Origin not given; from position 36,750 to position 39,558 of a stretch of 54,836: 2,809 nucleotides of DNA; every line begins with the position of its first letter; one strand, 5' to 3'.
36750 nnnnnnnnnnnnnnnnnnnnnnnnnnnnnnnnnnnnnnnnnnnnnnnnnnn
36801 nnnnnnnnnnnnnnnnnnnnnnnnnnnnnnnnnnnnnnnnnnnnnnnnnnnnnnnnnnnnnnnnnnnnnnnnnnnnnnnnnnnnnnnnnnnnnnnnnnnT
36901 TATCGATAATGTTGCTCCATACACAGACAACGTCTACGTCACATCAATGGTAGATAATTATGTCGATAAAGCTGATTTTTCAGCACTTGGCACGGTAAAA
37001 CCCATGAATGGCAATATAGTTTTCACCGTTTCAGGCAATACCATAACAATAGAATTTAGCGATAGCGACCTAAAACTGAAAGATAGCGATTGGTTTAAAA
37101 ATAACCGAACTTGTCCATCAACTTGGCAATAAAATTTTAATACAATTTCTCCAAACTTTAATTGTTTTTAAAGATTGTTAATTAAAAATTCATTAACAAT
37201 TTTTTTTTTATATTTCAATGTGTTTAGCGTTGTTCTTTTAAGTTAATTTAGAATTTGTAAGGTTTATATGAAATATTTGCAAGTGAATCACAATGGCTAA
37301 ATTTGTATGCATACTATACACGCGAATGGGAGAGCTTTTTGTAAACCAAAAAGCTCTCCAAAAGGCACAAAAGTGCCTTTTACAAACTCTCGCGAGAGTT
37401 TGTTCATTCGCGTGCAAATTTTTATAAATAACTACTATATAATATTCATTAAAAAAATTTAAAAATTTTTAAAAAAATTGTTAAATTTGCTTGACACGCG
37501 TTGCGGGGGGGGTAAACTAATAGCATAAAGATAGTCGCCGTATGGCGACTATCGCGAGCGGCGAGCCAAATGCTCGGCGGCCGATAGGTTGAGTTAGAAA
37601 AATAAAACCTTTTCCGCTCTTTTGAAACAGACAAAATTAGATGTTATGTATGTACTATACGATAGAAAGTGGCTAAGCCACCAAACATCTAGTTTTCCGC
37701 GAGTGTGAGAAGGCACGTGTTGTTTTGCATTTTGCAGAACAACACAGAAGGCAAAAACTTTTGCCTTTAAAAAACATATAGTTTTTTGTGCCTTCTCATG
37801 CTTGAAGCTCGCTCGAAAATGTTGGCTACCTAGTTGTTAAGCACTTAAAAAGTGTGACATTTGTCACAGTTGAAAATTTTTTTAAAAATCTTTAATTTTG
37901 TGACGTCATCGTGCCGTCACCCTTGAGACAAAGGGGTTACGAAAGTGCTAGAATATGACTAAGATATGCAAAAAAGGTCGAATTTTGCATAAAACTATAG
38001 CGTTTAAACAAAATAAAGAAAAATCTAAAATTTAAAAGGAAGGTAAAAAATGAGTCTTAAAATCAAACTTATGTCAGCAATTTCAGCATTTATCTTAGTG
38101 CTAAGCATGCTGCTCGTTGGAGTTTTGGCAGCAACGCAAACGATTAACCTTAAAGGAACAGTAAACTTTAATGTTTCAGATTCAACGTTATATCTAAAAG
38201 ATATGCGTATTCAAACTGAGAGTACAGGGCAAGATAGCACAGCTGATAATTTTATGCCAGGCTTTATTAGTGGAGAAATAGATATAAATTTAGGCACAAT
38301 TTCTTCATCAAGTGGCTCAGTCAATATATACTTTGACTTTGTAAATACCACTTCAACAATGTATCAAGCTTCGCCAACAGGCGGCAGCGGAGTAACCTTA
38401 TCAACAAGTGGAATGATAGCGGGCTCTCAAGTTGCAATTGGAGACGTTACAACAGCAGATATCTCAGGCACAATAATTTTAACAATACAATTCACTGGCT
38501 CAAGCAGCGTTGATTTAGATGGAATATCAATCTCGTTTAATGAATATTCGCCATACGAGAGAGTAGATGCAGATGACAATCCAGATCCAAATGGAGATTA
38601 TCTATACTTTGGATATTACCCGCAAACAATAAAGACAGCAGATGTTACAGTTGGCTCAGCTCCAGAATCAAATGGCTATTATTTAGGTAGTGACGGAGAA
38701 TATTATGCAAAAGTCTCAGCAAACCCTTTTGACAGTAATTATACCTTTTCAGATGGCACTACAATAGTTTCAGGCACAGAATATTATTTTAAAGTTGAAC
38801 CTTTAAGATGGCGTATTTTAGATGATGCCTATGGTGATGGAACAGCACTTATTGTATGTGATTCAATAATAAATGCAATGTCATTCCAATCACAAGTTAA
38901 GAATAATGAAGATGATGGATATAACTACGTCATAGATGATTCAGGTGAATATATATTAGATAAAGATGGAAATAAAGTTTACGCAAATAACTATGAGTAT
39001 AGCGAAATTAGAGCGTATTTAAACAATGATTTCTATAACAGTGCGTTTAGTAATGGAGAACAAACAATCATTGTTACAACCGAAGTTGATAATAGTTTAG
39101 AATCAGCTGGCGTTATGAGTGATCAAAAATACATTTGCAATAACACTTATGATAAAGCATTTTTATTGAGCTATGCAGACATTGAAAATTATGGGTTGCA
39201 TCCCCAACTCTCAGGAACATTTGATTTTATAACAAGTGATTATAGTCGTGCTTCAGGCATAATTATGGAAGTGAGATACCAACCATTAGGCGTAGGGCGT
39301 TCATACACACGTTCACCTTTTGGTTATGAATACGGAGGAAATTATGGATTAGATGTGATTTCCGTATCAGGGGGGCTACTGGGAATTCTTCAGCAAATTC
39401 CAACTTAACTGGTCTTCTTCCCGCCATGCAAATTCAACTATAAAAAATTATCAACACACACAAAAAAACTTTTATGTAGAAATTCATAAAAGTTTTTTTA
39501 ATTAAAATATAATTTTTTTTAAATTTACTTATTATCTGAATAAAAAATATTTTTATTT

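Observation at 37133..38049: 917-bp gene-free, hairpin-dense region: candidate large structured RNA or giant regulated leader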

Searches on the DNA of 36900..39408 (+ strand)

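Call 6: search_rna_families(source=window, start=36900, end=38300, threshold=evalue, max_evalue=10)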
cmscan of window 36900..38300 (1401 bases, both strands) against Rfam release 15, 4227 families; matches with E-value up to 10: 13.
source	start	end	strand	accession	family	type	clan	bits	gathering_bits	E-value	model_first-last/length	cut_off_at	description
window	37422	37558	+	RF02070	STnc300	Gene; sRNA;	-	22.2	80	3.8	1-159/159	no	Salmonella enterica sRNA STnc300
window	37412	37550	+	RF01669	P14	Gene; sRNA;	-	20.3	45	0.32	1-146/146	no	Pseudomonas sRNA P14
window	37741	37797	-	RF04343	Plastid-psbA-2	Cis-reg;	CL00153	18.7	55.8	2.1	1-60/60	no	Plastid-psbA-2 3UTR RNA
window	37741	37810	-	RF02386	sau-19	Gene; sRNA;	-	18.6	80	3.6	1-75/75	no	Staphylococcus sRNA sau-19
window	38016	38097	+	RF02183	ST7-OT3_1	Gene; lncRNA;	-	17.9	50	5.7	1-79/79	no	ST7 overlapping transcript 3 conserved region 1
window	37425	37594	+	RF02933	ARRPOF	Gene; sRNA;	-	17.6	127.2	0.14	1-256/256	no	ARRPOF RNA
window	37455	37507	+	RF02610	BSR0709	Gene; sRNA;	-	16.9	382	0.046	1-318/318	no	Brucella sRNA 0709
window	37323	37362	-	RF00749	mir-208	Gene; miRNA;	-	16.4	56.4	2.2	1-77/77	no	mir-208 microRNA precursor family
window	38030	38211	+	RF02503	Atu_C9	Gene; sRNA;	-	14.3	40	0.37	1-192/192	no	Rhizobiales sRNA Atu_C9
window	37435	37551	-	RF01578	RUF1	Gene; sRNA;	-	14.3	70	9.3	1-264/264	no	Plasmodium RNA of unkown function RUF1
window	37325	37445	-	RF02374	YenS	Gene; sRNA;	-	13.3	80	5.6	1-169/169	no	Yersinia YenS sRNA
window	37327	37512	+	RF03159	RAGATH-7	Gene; sRNA;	-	12.8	111.8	6.4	1-208/208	no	RAGATH-7 RNA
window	37305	37412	+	RF02610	BSR0709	Gene; sRNA;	-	11.5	382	2.4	1-318/318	no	Brucella sRNA 0709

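Call 15: search_dna_similar(query=window:37133-38049:+, collection=plasmids, mode=distant, max_evalue=0.01)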
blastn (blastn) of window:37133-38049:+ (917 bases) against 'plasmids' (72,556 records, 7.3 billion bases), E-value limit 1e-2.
Records with a match: 2; places in all: 2; records where one place covers at least 80% of the query: 0.
Best place of each record, by identity: 60-80% 2.
By first word of the organism name: Candidatus 2.
By predicted mobility (MOB-suite, as given by PLSDB): non-mobilizable 2.
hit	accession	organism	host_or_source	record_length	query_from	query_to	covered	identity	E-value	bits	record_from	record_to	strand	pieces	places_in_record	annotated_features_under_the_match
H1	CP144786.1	Candidatus Stammera capleta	insect metagenome,tissue sample,midgut ...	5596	287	356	8%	78.6%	5e-4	55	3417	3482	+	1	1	record has no annotation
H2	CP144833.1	Candidatus Stammera capleta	insect metagenome,tissue sample,midgut ...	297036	289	356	7%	78.3%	6e-3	51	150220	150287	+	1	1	record has no annotation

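Call 16: search_dna_similar(query=window:37133-38049:+, collection=phages, mode=distant, max_evalue=0.01)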
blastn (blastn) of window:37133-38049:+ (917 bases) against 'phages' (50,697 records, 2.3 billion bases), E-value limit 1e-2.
Records with a match: 3; places in all: 3; records where one place covers at least 80% of the query: 0.
Best place of each record, by identity: 60-80% 3.
By first word of the organism name: Campylobacter 3.
By host as written in the record: Campylobacter jejuni 3.
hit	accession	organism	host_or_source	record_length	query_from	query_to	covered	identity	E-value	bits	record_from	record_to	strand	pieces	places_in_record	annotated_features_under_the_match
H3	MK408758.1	Campylobacter phage CP20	Campylobacter jejuni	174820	289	354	7%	76.1%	6e-3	48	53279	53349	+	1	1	none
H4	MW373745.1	Campylobacter phage CJLB-13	Campylobacter jejuni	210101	289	354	7%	76.1%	6e-3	48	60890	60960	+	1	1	record has no annotation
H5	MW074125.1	Campylobacter phage CJLB-12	Campylobacter jejuni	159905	289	354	7%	76.1%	6e-3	48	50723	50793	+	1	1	none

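Call 51: search_rna_families(source=L082, start=2850, end=3900, threshold=evalue, max_evalue=1)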
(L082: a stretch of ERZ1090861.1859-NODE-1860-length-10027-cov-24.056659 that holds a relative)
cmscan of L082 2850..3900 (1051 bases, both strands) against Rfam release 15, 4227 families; matches with E-value up to 1: 1.
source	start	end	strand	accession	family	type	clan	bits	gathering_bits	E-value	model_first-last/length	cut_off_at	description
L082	3187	3358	+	RF04174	MIR4208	Gene; miRNA;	-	24.1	140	0.48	1-191/191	no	MIR4208 microRNA precursor family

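Call 96: search_rna_families(sources=[L093, L098, L087, L086, L006, L082, L084, L002, L012, L021, L073], threshold=gathering)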
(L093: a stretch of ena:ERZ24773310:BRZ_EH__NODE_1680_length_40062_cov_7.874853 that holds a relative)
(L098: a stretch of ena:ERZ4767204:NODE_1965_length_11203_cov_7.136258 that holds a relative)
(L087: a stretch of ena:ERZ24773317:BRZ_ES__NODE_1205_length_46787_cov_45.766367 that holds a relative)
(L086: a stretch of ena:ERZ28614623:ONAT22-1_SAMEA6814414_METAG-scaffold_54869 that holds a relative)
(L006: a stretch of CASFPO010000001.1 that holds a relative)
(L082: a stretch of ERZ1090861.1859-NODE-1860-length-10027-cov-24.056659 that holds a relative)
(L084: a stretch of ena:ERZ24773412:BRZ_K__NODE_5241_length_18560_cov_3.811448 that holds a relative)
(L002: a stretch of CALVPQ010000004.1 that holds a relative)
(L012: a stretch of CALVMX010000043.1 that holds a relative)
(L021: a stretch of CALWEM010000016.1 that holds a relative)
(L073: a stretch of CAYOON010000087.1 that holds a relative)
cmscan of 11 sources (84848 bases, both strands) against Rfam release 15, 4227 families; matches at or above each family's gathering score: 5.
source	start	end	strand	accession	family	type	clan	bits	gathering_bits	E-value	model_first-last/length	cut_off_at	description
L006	10759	11137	+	RF01071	OLE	Gene;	-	219.2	50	2.8e-60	1-393/616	3'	Ornate Large Extremophilic RNA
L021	6748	7071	+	RF00177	SSU_rRNA_bacteria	Gene; rRNA;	CL00111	112.3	50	3.3e-31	1-193/1533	3'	Bacterial small subunit ribosomal RNA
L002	9702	9775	-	RF00005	tRNA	Gene; tRNA;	CL00001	64.2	29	1.6e-11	1-71/71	no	tRNA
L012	3151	3228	+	RF00177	SSU_rRNA_bacteria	Gene; rRNA;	CL00111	56.1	50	3.7e-13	1-78/1533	3'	Bacterial small subunit ribosomal RNA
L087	8142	8229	+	RF00005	tRNA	Gene; tRNA;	CL00001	52.5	29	2.8e-08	1-71/71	no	tRNA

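Call 97: search_rna_families(source=L093, start=2060, end=3010, threshold=evalue, max_evalue=1)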
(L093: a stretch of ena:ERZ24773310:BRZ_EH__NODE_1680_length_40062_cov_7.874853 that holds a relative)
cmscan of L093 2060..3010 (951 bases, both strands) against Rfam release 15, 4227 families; matches with E-value up to 1: 0.
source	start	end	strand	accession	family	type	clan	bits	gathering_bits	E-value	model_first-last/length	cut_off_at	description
